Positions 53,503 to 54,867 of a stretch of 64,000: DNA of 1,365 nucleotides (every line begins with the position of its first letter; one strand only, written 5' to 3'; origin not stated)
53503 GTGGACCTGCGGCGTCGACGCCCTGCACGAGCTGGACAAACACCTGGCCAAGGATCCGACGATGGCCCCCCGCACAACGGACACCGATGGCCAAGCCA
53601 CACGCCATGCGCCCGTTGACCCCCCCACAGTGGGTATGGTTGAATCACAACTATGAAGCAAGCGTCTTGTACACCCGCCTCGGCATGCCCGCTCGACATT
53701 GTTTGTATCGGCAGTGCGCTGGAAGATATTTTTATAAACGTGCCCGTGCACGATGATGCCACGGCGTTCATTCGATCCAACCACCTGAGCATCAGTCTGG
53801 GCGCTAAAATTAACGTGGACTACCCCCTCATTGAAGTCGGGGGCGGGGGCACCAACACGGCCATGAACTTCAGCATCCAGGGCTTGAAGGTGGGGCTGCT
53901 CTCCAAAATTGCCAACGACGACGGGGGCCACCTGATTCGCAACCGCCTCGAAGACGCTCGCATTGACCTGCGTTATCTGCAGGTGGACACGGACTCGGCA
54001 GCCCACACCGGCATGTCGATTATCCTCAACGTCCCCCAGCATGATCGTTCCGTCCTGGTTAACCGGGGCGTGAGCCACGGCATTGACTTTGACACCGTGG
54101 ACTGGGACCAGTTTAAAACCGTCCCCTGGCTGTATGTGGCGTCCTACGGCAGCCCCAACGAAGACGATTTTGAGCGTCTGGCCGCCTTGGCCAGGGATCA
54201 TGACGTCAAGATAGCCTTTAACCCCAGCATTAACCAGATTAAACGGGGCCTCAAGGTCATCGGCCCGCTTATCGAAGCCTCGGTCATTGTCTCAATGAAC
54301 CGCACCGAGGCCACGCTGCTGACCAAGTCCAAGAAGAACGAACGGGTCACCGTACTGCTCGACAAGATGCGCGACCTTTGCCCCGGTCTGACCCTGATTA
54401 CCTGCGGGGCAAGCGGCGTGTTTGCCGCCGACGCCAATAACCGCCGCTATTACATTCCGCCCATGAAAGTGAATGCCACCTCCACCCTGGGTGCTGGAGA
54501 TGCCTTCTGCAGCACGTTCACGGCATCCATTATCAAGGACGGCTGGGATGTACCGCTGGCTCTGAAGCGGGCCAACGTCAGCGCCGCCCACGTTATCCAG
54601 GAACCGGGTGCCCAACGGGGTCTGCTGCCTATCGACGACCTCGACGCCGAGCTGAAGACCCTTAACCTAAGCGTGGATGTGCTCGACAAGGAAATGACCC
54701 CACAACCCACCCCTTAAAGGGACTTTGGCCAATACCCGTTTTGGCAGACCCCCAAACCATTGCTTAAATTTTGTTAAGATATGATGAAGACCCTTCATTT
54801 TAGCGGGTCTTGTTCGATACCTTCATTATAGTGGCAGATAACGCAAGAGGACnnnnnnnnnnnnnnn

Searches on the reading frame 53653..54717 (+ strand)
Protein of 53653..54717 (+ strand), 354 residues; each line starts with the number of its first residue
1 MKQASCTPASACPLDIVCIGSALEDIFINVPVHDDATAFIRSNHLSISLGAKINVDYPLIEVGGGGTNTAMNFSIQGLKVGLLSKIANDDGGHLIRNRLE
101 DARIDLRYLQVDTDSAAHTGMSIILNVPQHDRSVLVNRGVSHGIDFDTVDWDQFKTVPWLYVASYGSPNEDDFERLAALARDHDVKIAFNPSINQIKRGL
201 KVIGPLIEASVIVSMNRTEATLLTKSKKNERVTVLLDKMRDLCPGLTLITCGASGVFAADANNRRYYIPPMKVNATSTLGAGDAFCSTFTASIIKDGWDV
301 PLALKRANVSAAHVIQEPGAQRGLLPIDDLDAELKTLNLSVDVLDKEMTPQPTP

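Call 80: search_protein_families(library=pfam, proteins=[window:53653-54717:+], max_evalue=0.0001)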
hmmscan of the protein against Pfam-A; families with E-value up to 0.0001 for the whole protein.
window:53653-54717:+ (354 aa): 1 family
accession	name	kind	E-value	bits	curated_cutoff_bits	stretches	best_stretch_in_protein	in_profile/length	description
PF00294.29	PfkB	-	2.3e-38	132.7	25.8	1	54-323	27-298/302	pfkB family carbohydrate kinase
